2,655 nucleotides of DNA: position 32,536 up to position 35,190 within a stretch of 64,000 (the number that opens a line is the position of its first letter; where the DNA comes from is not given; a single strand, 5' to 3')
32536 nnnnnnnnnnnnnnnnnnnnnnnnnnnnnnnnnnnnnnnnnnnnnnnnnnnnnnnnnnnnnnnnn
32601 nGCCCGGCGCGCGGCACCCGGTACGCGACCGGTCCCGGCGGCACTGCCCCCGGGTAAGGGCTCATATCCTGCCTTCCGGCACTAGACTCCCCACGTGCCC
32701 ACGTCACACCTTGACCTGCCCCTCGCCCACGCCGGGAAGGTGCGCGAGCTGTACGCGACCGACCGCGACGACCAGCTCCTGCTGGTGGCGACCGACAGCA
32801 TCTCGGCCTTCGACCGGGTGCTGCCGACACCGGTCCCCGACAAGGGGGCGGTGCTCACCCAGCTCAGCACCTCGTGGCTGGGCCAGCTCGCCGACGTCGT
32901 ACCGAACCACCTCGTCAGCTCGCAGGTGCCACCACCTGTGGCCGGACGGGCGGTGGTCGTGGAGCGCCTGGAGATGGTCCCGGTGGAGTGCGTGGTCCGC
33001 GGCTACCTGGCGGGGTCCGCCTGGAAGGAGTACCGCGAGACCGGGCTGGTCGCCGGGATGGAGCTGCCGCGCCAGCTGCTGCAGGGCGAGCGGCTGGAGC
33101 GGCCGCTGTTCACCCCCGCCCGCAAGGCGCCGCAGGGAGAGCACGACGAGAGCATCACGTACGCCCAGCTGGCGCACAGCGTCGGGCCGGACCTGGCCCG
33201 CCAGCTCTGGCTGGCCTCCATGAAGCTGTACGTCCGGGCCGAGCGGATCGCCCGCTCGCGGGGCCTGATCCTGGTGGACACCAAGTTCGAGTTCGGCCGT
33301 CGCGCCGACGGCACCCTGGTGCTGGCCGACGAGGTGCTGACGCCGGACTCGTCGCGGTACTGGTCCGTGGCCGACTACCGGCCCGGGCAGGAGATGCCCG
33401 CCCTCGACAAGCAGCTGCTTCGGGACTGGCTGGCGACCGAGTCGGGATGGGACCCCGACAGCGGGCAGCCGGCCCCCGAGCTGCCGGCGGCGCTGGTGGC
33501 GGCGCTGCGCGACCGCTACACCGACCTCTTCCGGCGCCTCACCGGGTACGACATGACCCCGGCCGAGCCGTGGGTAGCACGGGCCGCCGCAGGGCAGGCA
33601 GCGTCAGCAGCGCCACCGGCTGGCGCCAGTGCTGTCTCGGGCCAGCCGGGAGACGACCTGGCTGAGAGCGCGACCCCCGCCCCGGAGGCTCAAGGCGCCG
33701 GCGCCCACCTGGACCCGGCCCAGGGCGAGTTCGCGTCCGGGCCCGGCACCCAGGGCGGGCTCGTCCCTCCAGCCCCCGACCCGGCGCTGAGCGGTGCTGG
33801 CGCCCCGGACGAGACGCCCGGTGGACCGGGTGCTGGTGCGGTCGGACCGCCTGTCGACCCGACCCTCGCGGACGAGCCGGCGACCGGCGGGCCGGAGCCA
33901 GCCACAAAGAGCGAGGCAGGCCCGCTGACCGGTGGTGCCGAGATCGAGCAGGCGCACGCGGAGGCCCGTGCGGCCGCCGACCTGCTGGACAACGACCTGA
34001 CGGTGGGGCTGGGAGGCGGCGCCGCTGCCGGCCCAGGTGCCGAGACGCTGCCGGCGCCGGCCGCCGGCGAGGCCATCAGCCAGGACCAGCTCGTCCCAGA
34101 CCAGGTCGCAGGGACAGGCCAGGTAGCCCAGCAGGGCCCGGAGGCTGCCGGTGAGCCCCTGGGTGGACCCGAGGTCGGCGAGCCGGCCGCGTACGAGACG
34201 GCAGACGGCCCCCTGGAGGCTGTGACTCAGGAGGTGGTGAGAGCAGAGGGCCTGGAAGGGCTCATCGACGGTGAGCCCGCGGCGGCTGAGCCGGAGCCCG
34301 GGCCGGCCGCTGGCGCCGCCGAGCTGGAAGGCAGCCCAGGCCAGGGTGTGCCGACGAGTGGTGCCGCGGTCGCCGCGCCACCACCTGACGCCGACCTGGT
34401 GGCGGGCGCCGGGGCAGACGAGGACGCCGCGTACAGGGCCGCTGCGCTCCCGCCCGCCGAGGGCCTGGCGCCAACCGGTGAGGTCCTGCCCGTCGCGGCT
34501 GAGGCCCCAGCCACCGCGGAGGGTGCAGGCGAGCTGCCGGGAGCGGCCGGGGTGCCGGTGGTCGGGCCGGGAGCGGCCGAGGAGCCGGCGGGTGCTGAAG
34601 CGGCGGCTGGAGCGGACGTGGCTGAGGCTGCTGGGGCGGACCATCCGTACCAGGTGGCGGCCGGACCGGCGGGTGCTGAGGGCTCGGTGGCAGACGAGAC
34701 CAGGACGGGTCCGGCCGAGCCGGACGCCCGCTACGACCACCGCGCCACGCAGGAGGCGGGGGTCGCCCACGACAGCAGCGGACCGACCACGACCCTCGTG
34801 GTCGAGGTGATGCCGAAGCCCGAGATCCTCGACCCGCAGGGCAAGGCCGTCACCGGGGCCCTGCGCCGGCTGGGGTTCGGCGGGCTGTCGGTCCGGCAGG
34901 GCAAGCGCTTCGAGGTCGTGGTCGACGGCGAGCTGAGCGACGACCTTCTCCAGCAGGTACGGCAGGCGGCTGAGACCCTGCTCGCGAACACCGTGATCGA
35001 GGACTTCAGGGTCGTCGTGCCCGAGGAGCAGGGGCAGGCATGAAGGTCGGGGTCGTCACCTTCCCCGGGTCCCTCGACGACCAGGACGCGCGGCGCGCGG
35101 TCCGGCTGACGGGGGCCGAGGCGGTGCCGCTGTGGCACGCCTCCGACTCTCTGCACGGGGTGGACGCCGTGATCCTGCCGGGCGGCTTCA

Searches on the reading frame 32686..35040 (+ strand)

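Call 36: search_protein_families(library=pfam, proteins=[window:32686-35040:+], max_evalue=0.00001)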
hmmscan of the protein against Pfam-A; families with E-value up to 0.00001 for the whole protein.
window:32686-35040:+ (785 aa): 2 families
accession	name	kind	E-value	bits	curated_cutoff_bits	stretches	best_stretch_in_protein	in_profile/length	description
PF01259.24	SAICAR_synt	-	2.1e-70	237.5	20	1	15-257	3-228/233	SAICAR synthetase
PF02700.19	PurS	-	6.2e-22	78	22.2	1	705-776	3-75/77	Phosphoribosylformylglycinamidine (FGAM) synthase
